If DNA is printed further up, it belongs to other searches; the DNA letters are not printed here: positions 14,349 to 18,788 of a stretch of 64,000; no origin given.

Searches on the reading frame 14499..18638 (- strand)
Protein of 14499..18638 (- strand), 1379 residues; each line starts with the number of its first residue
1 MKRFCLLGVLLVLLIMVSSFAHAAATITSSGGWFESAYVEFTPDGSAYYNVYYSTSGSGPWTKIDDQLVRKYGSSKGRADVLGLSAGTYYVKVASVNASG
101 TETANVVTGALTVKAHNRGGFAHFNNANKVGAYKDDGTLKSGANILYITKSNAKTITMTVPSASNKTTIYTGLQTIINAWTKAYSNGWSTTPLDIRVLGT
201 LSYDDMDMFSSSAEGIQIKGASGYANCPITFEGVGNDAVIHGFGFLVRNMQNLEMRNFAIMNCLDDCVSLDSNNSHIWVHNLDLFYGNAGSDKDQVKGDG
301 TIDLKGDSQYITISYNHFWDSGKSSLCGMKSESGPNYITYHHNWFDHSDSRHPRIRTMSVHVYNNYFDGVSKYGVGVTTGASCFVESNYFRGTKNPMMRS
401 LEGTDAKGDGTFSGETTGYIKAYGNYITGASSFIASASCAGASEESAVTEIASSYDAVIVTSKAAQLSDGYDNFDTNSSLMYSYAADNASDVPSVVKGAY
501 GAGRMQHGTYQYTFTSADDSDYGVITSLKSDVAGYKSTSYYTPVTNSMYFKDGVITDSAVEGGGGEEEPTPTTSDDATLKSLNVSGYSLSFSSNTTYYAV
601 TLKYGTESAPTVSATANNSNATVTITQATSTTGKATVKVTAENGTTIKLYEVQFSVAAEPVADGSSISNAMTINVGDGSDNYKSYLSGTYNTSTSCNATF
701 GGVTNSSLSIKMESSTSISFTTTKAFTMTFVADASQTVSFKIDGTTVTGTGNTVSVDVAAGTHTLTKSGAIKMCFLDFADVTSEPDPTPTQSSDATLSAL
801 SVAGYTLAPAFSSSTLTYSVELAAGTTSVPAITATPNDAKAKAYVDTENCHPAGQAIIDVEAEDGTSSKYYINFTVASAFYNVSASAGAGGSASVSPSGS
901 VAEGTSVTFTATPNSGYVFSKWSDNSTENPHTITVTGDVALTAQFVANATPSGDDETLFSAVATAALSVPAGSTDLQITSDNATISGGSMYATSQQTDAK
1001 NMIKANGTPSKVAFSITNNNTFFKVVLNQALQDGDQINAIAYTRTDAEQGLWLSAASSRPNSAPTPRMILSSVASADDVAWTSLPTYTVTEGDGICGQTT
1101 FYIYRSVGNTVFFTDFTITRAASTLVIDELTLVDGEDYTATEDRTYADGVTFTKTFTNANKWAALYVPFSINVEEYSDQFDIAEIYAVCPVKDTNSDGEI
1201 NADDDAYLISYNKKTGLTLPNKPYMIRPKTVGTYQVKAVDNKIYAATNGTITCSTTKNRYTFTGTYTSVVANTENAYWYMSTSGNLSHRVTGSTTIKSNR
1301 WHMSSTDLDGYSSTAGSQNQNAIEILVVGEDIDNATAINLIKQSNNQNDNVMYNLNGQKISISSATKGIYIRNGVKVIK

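Call 76: search_protein_families(library=pfam, proteins=[window:14499-18638:-])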
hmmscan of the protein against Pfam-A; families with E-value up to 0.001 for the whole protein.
window:14499-18638:- (1379 aa): 3 families
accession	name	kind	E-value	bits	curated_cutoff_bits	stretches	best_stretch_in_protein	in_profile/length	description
PF00544.25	Pectate_lyase_4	-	8.6e-25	88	24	1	231-390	39-211/211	Pectate lyase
PF18998.6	Flg_new_2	-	3.3e-14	53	23.6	1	881-948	1-72/73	Divergent InlB B-repeat domain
PF18283.7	CBM77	-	1.6e-13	51.4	25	1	687-769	20-101/108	Carbohydrate binding module 77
